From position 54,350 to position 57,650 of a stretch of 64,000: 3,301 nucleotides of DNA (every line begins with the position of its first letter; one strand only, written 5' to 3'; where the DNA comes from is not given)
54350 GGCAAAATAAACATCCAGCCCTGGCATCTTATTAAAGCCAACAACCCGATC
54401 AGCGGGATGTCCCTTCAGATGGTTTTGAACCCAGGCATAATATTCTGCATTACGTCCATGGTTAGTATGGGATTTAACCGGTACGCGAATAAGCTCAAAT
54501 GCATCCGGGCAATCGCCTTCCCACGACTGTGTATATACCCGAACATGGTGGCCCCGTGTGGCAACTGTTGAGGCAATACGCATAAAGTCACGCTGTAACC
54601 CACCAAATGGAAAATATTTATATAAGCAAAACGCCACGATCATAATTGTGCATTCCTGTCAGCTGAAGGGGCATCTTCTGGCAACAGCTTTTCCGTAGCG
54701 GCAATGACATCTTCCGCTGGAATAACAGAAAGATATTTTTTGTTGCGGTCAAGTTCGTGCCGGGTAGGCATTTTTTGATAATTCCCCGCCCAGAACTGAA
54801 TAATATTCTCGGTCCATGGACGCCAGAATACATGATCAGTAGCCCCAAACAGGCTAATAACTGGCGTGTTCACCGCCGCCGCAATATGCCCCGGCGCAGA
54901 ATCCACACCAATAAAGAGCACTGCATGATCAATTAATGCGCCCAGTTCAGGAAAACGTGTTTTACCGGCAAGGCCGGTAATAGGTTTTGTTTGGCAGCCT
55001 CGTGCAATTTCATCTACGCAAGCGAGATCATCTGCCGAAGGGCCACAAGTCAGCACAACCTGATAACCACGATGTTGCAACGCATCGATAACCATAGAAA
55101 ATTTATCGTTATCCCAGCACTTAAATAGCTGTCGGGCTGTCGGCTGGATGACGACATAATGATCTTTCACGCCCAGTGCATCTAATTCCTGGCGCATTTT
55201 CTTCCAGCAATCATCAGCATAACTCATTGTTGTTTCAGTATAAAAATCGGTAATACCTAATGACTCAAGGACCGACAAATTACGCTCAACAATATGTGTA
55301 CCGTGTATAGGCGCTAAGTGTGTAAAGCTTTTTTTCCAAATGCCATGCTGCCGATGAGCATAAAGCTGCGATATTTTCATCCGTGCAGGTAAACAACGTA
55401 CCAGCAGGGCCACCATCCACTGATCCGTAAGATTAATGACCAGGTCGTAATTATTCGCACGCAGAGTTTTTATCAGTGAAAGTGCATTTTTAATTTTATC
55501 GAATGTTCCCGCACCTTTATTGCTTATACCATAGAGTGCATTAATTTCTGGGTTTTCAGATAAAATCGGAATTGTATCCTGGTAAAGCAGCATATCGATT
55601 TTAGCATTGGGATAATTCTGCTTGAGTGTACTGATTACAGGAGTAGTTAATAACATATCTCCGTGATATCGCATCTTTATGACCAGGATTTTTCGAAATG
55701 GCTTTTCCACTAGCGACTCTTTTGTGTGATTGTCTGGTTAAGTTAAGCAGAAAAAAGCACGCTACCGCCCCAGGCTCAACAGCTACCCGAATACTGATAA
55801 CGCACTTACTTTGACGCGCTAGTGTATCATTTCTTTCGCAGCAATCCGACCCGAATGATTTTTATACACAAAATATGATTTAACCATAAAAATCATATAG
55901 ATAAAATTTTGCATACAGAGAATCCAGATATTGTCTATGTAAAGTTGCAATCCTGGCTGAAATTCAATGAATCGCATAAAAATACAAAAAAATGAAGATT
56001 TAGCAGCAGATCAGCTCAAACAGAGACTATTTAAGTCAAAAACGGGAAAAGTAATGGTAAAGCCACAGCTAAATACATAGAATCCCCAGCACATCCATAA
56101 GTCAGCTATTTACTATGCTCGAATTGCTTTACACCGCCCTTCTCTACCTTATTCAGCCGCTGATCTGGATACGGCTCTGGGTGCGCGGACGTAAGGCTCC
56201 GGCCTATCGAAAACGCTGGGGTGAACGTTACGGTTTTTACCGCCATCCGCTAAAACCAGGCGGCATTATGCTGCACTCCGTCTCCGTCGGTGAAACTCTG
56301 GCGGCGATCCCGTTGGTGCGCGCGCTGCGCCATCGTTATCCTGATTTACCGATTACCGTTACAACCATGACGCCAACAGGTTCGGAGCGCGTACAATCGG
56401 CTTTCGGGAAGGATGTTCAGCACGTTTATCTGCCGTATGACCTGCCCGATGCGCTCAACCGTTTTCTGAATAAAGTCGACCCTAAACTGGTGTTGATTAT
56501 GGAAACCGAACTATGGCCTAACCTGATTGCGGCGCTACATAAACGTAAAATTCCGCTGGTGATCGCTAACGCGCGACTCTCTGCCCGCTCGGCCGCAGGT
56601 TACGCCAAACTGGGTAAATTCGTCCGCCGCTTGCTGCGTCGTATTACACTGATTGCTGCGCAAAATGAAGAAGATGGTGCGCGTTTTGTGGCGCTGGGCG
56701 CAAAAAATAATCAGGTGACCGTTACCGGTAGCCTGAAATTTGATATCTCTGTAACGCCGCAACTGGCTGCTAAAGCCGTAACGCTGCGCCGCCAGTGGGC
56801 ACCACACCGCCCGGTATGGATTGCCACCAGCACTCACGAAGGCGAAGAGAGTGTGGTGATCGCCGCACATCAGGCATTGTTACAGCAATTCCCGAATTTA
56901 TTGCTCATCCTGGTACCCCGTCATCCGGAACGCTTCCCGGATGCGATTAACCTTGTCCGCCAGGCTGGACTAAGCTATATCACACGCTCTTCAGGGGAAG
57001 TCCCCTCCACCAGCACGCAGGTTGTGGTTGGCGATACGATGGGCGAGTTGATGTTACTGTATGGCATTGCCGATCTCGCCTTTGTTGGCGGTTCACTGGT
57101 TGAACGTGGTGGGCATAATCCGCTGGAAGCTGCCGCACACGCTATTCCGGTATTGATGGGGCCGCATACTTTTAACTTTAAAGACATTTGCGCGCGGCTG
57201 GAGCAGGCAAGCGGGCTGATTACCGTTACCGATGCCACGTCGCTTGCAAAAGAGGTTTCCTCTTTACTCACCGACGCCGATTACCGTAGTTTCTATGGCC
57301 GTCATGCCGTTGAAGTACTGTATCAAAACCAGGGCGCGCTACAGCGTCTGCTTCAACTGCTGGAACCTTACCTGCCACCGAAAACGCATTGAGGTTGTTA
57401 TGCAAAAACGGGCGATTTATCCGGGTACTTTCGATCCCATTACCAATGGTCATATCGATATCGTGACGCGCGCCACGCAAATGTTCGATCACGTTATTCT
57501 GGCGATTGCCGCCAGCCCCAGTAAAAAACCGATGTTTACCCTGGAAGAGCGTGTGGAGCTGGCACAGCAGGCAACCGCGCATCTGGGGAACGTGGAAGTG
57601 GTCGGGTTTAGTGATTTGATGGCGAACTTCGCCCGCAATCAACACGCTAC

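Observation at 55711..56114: Divergent waaQ / waaA control region with an exact ops element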

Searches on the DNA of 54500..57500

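Call 6: search_rna_families(source=window, start=54500, end=57500, threshold=evalue, max_evalue=1, show_alignments=3)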
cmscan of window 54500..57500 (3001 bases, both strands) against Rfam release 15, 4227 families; matches with E-value up to 1: 1.
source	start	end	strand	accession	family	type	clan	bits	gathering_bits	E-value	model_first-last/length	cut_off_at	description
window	55758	55796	-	RF01707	JUMPstart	Cis-reg;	-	53.1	35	1.2e-10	1-38/38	no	JUMPstart RNA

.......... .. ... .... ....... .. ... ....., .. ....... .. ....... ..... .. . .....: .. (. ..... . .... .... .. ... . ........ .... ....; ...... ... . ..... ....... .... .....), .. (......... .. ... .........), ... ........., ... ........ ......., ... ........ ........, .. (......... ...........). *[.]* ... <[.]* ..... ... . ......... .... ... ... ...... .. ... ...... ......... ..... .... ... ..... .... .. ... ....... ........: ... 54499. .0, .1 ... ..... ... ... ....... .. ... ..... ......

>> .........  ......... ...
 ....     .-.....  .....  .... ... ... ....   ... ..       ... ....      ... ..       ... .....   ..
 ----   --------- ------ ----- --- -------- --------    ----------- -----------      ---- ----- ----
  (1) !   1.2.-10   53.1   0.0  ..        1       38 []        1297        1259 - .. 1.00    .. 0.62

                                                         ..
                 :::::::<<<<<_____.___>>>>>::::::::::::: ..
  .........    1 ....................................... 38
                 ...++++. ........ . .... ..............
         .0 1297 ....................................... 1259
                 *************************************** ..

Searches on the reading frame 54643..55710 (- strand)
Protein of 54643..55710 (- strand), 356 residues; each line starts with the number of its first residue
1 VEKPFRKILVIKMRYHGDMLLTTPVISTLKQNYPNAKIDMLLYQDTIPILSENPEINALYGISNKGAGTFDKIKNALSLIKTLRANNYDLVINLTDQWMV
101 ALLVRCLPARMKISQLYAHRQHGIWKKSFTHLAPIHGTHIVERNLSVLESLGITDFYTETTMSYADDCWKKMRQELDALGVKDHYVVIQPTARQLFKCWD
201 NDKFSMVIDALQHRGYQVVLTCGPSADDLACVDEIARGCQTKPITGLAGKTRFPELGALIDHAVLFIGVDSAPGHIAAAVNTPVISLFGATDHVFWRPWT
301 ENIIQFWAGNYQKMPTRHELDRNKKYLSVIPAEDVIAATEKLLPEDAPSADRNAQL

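Call 49: find_related_loci(query=window:54643-55710:-, collection=genome_contigs, flank=1500)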
Query window:54643-55710:- (356 aa) in genome_contigs; peptide patterns used: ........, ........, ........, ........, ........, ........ (x = any residue, [..] = any of these).
52 stretches matched a pattern; 46 encode a relative of the query (tblastn E <= 1e-3); 43 distinct loci.
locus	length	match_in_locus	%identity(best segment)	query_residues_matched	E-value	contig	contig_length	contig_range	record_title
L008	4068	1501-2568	96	1-356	0e+0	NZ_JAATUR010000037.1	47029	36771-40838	Escherichia coli strain SCPM-O-B-8794 37length=47029, whole genome shotgun sequence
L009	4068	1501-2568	96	1-356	0e+0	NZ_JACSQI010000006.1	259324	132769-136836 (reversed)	Escherichia whittamii strain Sa2BVA5 NODE_6_length_259324_cov_8.836392, whole genome shotgun sequence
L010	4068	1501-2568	96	1-356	0e+0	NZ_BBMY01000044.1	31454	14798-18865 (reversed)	Escherichia albertii NBRC 107761 = DSM 17582 strain NBRC 107761, whole genome shotgun sequence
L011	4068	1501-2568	96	1-356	0e+0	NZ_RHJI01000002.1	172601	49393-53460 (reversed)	Escherichia sp. E1V33 1V33_2_consensus, whole genome shotgun sequence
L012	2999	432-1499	80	1-356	0e+0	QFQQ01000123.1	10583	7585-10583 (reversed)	MAG: Citrobacter freundii isolate S2_003_000_R2_13 S2_003_000_R2_scaffold_5276, whole genome shotgun sequence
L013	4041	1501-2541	81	1-347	0e+0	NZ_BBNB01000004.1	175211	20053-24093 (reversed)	Citrobacter sedlakii NBRC 105722, whole genome shotgun sequence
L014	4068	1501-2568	78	1-356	0e+0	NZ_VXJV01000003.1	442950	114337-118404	Salmonella enterica subsp. diarizonae strain CCUG 30040T contig_0000003, whole genome shotgun sequence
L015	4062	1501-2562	78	1-354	0e+0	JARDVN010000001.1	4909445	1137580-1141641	Citrobacter amalonaticus strain AUH_CA_2023_1 contig_2, whole genome shotgun sequence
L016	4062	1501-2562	77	1-354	0e+0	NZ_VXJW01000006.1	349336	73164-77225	Salmonella enterica subsp. arizonae strain CCUG 6322T contig_0000006, whole genome shotgun sequence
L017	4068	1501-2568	77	1-356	0e+0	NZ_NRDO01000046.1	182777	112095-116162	Citrobacter sp. NCU1 contig_46, whole genome shotgun sequence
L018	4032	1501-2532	77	1-344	0e+0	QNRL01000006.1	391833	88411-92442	Pseudocitrobacter faecalis strain DSM 27453 Ga0244571_106, whole genome shotgun sequence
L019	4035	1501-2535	76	1-345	0e+0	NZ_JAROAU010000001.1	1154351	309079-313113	Kosakonia cowanii strain 282A-S69 282A_S69_1, whole genome shotgun sequence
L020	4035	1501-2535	76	1-345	0e+0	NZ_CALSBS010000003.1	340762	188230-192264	Pseudocitrobacter vendiensis strain CPO20170097T, whole genome shotgun sequence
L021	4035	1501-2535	75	1-345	0e+0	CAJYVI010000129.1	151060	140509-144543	MAG: uncultured Pseudocitrobacter sp. isolate SP260_1_metabat2_genome_mining.39 genome assembly, contig: k127_4817, whol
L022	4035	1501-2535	74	1-345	2e-178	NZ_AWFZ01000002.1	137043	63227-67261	Siccibacter turicensis LMG 23730 strain LMG23730T contig003, whole genome shotgun sequence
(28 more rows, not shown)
